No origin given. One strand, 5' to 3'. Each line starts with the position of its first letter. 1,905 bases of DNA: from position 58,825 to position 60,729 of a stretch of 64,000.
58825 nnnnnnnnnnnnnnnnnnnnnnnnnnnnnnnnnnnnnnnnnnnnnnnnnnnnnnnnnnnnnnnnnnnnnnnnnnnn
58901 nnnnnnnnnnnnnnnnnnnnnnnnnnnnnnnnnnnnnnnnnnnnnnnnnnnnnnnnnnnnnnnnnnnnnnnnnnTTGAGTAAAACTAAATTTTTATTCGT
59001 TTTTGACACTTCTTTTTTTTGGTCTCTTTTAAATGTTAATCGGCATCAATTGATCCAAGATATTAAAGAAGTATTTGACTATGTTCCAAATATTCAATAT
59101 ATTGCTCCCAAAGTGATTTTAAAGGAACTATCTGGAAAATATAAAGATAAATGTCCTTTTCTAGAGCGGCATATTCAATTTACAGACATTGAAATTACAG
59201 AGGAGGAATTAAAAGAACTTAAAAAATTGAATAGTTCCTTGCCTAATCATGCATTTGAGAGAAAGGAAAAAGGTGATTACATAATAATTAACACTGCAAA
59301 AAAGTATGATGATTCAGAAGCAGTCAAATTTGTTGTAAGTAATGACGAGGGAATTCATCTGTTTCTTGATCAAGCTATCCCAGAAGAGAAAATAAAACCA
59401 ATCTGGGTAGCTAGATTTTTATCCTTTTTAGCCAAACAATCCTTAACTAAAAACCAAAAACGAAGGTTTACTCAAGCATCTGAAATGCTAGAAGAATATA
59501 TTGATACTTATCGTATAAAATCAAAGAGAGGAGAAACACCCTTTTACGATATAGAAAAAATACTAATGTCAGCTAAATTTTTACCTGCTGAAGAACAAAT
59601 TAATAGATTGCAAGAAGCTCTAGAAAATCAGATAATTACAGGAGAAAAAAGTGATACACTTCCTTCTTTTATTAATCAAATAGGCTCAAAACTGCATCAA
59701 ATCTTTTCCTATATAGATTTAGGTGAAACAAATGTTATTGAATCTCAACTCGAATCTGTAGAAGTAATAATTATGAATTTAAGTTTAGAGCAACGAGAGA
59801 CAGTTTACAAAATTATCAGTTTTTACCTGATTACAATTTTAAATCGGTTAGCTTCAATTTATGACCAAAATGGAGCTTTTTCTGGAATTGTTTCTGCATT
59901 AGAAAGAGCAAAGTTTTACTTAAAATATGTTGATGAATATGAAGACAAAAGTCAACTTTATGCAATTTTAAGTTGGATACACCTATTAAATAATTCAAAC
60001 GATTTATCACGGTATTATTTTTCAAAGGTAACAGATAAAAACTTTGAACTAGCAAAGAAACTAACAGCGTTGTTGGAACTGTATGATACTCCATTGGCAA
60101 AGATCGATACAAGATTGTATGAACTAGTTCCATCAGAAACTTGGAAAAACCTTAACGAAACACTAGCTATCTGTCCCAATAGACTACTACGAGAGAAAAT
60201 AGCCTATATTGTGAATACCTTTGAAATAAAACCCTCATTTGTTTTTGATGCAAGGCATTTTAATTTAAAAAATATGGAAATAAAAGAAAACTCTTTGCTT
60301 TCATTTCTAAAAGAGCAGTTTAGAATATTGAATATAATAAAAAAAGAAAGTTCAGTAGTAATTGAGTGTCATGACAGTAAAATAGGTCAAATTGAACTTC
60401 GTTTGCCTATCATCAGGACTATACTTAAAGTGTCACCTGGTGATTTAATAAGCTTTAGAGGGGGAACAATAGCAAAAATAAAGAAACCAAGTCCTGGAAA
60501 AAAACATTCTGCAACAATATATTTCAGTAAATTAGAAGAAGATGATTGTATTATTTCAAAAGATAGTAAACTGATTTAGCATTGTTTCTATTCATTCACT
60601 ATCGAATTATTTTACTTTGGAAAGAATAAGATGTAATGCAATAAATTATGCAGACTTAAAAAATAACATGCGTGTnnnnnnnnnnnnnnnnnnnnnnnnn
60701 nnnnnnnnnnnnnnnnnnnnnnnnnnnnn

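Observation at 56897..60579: Three-gene operon: small protein + short Rad50/SMC-like zinc-hook ABC ATPase + PIN-like/helical protein. This is a candidate undescribed defence or DNA-processing system.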

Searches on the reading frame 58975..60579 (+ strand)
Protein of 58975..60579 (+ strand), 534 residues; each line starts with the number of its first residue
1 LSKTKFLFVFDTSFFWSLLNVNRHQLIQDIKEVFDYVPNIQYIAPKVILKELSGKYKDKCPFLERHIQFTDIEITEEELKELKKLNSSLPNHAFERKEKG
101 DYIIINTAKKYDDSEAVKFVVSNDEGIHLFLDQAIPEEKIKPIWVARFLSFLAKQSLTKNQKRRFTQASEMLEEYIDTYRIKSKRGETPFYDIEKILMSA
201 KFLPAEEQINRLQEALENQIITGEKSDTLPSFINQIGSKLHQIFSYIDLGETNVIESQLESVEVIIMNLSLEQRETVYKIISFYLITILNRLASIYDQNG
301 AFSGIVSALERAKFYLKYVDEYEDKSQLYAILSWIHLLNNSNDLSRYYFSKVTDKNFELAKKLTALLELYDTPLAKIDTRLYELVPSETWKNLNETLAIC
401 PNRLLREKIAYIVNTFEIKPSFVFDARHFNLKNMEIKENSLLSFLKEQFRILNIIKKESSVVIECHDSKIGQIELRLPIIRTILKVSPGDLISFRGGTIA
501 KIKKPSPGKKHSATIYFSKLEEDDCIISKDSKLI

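Call 3: search_protein_families(library=pfam, proteins=[window:58975-60579:+], max_evalue=1)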
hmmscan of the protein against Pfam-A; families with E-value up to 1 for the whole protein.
window:58975-60579:+ (534 aa): 4 families
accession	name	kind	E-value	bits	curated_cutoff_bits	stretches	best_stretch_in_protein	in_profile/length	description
PF12862.13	ANAPC5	-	0.024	15.1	23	0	158-216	7-65/91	Anaphase-promoting complex subunit 5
PF00752.23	XPG_N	-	0.035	15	22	1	411-438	66-93/101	XPG N-terminal domain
PF13716.11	CRAL_TRIO_2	-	0.095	13.5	23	0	326-419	38-100/137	Divergent CRAL/TRIO domain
PF09174.15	Maf1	-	0.41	11.2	28.9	1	332-397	67-130/174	Maf1 regulator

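Call 4: search_protein_families(library=padloc, proteins=[window:58975-60579:+], max_evalue=1)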
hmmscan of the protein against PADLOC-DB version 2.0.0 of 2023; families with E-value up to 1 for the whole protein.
window:58975-60579:+ (534 aa): 1 family
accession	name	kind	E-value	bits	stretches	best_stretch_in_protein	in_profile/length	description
PDLC04394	PDC-M07B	-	0.00044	18.6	1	76-125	92-143/154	-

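Call 5: search_protein_families(library=ncbifam, proteins=[window:58975-60579:+], max_evalue=1)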
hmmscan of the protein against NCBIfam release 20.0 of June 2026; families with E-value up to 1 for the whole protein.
window:58975-60579:+ (534 aa): 2 families
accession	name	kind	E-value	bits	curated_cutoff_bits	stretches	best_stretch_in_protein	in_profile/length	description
NF033852.1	fulvocin_rel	subfamily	0.066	14.1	35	1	133-217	6-87/150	bacteriocin fulvocin C-related protein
NF033850.1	LCxxNW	subfamily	0.079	13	40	1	58-86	1-31/61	mobility-associated LCxxNW protein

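Call 7: search_solved_structures(query=window:58975-60579:+, max_evalue=10)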
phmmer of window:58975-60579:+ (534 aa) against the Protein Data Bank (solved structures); distinct sequences matched with E-value up to 10: 4.
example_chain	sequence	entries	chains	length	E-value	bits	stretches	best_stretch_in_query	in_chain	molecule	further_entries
4d3r_A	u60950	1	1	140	0.26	13.6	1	402-467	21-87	DUAL SPECIFICITY PROTEIN PHOSPHATASE 19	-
3s4e_A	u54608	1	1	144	0.28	13.6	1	402-467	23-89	Dual specificity protein phosphatase 19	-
4d3q_A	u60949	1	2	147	0.33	13.3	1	402-465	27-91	DUAL SPECIFICITY PROTEIN PHOSPHATASE 19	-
4d3p_A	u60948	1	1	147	0.39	13.1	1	402-465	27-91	DUAL SPECIFICITY PROTEIN PHOSPHATASE 19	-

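Call 10: find_homologous_proteins(query=window:58975-60579:+, max_evalue=0.001)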
Query window:58975-60579:+ (534 aa): 3 proteins with E <= 0.001 among 8000 candidates.
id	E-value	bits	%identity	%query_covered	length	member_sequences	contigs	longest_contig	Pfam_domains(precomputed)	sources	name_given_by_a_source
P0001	0.0e+0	1156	99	100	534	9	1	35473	-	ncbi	ncbi:MAG: hypothetical protein ACTSRR_02725 [Candidatus Heimdallarchaeaceae archaeon]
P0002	9.5e-290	980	83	100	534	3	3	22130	-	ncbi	ncbi:MAG: hypothetical protein ACTSVB_11275 [Candidatus Heimdallarchaeaceae archaeon]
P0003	2.4e-100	355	38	99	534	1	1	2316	-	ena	-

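Call 18: find_homologous_proteins(query=A1, max_evalue=0.01)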
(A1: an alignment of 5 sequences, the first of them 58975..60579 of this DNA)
Query A1 (5 sequences) (534 aa, profile of the alignment): 3 proteins with E <= 0.01 among 8000 candidates.
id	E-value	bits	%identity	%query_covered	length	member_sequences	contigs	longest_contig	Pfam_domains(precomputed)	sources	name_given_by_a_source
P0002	9.1e-289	977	83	100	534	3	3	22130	-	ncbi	ncbi:MAG: hypothetical protein ACTSVB_11275 [Candidatus Heimdallarchaeaceae archaeon]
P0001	4.4e-283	958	99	100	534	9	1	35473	-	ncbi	ncbi:MAG: hypothetical protein ACTSRR_02725 [Candidatus Heimdallarchaeaceae archaeon]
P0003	5.8e-254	862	38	99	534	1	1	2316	-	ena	-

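Call 31: predict_structure(alignment_id=A3)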
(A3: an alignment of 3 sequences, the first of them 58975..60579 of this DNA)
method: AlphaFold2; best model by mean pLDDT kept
length: 534 residues; sequences in the alignment: 3
mean_pLDDT: 60.2   pTM: 0.33
mean pLDDT of the five models: 60.2, 58.6, 58.0, 56.4, 50.2
residues with pLDDT >= 90: 10; 70-90: 201; 50-70: 106; < 50: 217
segments of 3 or more residues with pLDDT < 50: 1-23, 25-162, 185-207, 321-323, 417-430, 468-470, 507-510, 531-534
pLDDT, mean of each block of 10 residues (from residue 1): 34 44 47 41 39 43 45 40 36 28 31 32 33 34 45 43 52 55 46 37 44 78 79 88 84 88 85 75 81 73 67 70 62 72 80 77 84 69 62 58 73 52 37 57 75 84 70 82 84 84 57 78 83 37
secondary structure, 60 per line:
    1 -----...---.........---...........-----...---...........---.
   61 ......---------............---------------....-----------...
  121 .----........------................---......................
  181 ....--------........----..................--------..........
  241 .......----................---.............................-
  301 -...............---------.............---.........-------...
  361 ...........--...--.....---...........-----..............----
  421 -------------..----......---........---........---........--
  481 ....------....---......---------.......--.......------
elements in order: E6-8 H12-20 H24-34 E40-42 H46-56 H60-66 H76-87 E103-106 E118-121 H126-133 H140-155 H159-184 H193-200 H205-222 H231-247 H252-267 H271-299 H302-316 H326-338 H342-350 H358-371 H379-383 H387-397 H403-416 H440-445 E449-456 E460-467 E471-478 H481-484 E491-494 E498-503 E513-519 E525-528

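Call 38: search_protein_representatives(alignment_id=A3)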
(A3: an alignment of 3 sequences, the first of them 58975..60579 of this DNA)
Query: 3 sequences, 534 profile positions. Proteins with E-value up to 0.001 (for the whole library): 19; up to 1e-10: 15; up to 1e-30: 6. The best 19 are listed.
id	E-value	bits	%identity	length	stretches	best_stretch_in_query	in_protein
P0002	0.0e+00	1028.3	-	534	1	1-534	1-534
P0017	6.4e-229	777.4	-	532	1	1-534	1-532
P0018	2.3e-146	504.9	-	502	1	30-534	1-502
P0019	2.6e-144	498.2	-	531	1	1-534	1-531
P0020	2.8e-37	144.9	-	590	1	3-202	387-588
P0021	1.8e-35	138.9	-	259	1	2-202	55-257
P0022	2.9e-29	118.5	-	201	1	2-192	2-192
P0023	1.1e-28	116.6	-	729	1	4-199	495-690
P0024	2.2e-27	112.3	-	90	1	23-108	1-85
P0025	8.2e-27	110.4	-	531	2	5-253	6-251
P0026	1.3e-24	103.1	-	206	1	300-401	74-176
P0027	5.9e-21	91.1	-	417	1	7-374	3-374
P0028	3.7e-18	81.8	-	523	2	3-344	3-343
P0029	2.0e-14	69.5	-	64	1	23-84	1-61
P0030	6.3e-13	64.6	-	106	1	109-200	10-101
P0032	2.6e-08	49.4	-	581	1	8-227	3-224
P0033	8.4e-08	47.7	-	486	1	7-269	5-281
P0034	4.3e-07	45.3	-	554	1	29-346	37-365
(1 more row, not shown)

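Call 39: search_protein_families(library=pfam, proteins=[P0020, P0021, P0022, P0023, P0025, P0027, P0028, P0032, P0033, P0034], max_evalue=0.01)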
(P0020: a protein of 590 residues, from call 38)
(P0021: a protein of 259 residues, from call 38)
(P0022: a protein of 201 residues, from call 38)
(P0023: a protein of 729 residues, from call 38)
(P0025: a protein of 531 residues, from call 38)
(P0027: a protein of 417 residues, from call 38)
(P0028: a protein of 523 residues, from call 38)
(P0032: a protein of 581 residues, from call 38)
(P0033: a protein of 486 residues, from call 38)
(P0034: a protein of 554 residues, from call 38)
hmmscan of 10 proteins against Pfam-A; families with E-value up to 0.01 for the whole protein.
P0020 (590 aa): 0 families

P0021 (259 aa): 0 families

P0022 (201 aa): 0 families

P0023 (729 aa): 0 families

P0025 (531 aa): 0 families

P0027 (417 aa): 0 families

P0028 (523 aa): 0 families

P0032 (581 aa): 1 family
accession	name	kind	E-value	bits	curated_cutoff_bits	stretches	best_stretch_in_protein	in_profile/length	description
PF03704.23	BTAD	-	0.0007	20.4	22.1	1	286-350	5-70/146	Bacterial transcriptional activator domain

P0033 (486 aa): 1 family
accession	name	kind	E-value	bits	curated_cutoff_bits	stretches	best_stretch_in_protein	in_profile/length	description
PF13638.12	PIN_4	-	0.0078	16.9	21.9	1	7-132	2-115/132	PIN domain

P0034 (554 aa): 0 families

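Call 48: find_encoding_contigs(protein=P0025, flank=6000, max_places=2)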
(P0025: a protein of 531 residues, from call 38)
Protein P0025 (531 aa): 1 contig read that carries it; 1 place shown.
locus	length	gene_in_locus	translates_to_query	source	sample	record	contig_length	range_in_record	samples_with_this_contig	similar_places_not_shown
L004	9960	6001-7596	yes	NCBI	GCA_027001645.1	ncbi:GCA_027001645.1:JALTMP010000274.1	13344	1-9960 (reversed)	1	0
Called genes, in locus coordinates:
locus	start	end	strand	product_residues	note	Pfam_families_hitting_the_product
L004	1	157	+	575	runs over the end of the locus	PF22933:ComC_SSD (faint)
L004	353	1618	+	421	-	-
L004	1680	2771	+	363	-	PF01022:HTH_5 (weak), PF01047:MarR (weak), PF12802:MarR_2 (weak), PF13412:HTH_24 (weak), PF24034:DUF7343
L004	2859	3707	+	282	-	PF01738:DLH (faint), PF00561:Abhydrolase_1, PF12146:Hydrolase_4, PF12697:Abhydrolase_6, PF00326:Peptidase_S9 (weak)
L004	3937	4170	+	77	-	-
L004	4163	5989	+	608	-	PF02463:SMC_N, PF13175:AAA_15, PF13476:AAA_23, PF13555:AAA_29 (weak), PF02463:SMC_N (weak), PF05531:NPV_P10 (weak)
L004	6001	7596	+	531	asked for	-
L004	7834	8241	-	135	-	PF08000:bPH_1, PF14470:bPH_3 (weak)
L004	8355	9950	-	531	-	-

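Call 49: find_encoding_contigs(protein=P0033, flank=6000, max_places=2)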
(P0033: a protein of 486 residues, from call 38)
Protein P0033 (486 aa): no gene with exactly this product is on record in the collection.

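Call 50: find_encoding_contigs(protein=P0034, flank=6000, max_places=2)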
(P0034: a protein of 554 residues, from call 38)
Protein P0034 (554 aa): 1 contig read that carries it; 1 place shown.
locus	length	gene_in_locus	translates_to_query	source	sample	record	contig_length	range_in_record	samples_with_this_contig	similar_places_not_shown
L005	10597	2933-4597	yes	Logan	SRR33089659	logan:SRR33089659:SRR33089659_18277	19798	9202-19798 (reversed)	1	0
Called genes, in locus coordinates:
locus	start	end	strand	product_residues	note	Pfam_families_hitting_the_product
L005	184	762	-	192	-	PF08713:DNA_alkylation, PF13646:HEAT_2 (faint)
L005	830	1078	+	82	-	-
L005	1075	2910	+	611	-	PF02463:SMC_N (faint), PF13175:AAA_15, PF13476:AAA_23 (faint), PF13514:AAA_27, PF13555:AAA_29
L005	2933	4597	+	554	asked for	-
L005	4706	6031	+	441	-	PF07690:MFS_1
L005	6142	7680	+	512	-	-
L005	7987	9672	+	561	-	-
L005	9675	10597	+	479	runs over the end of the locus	PF01442:Apolipoprotein (faint)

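Call 51: find_encoding_contigs(protein=P0032, flank=6000, max_places=2)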
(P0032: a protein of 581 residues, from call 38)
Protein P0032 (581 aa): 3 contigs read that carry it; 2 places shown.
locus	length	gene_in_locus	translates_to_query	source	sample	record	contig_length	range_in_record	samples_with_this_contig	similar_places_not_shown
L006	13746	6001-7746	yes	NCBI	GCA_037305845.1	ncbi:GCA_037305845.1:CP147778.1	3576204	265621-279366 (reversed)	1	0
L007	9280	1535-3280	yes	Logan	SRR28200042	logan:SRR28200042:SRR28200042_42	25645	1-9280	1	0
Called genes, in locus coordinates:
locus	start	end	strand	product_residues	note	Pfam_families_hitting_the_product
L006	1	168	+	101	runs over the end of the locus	PF24463:DUF7577 (weak), PF13240:Zn_Ribbon_1 (weak)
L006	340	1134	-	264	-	PF00248:Aldo_ket_red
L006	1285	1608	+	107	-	PF20116:DUF6506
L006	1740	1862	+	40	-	-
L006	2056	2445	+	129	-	PF05168:HEPN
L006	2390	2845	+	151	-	PF22600:MTPAP-like_central (weak), PF18765:Polbeta (weak), PF01909:NTP_transf_2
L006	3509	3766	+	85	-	PF18929:DUF5678 (weak)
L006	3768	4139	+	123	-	PF00077:RVP (faint), PF13650:Asp_protease_2 (weak), PF13975:gag-asp_proteas (weak)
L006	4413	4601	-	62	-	-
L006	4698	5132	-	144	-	-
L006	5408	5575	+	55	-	-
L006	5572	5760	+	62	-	-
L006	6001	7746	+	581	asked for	-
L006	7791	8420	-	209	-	-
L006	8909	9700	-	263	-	PF13091:PLDc_2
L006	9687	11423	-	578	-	PF09369:MZB (weak)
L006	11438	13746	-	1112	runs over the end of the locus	PF00271:Helicase_C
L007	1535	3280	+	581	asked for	-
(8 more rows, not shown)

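Call 52: find_encoding_contigs(protein=P0028, flank=6000, max_places=2)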
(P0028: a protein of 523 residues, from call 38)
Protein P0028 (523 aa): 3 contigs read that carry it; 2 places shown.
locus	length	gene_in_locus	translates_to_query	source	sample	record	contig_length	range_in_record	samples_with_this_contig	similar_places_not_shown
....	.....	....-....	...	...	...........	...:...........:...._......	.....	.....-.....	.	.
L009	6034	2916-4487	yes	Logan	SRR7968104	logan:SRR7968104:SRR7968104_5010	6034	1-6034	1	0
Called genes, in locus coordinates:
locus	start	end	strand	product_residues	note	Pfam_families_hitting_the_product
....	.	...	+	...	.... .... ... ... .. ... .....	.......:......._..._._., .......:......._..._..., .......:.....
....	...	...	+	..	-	-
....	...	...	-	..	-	-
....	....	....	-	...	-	-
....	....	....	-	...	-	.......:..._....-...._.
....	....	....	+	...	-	-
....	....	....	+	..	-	-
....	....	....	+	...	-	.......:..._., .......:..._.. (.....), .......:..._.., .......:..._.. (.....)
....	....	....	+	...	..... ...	-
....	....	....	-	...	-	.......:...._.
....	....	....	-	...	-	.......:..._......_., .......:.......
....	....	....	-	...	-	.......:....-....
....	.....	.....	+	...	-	-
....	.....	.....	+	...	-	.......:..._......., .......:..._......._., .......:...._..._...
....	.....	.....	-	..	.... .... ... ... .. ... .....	-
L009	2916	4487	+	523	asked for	-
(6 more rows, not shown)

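Call 53: find_encoding_contigs(protein=P0023, flank=6000, max_places=2)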
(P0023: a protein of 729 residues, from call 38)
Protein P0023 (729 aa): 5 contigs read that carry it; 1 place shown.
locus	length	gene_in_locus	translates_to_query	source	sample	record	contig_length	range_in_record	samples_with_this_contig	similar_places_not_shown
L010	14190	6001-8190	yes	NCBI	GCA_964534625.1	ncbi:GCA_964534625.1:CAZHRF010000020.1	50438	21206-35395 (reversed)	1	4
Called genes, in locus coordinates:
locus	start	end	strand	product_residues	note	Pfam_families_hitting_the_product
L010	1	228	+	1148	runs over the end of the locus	-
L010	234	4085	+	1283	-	PF00580:UvrD-helicase, PF13245:AAA_19 (weak), PF13361:UvrD_C, PF13538:UvrD_C_2 (faint), PF12705:PDDEXK_1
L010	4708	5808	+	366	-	-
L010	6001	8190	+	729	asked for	-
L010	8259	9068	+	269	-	PF05496:RuvB_N (faint), PF13191:AAA_16 (weak), PF00004:AAA, PF07724:AAA_2 (faint), PF07726:AAA_3 (faint), PF07728:AAA_5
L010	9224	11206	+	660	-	PF09382:RQC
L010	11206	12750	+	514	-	PF05762:VWA_CoxE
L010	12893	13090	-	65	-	PF02697:VAPB_antitox (weak)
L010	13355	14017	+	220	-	-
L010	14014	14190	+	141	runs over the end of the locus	-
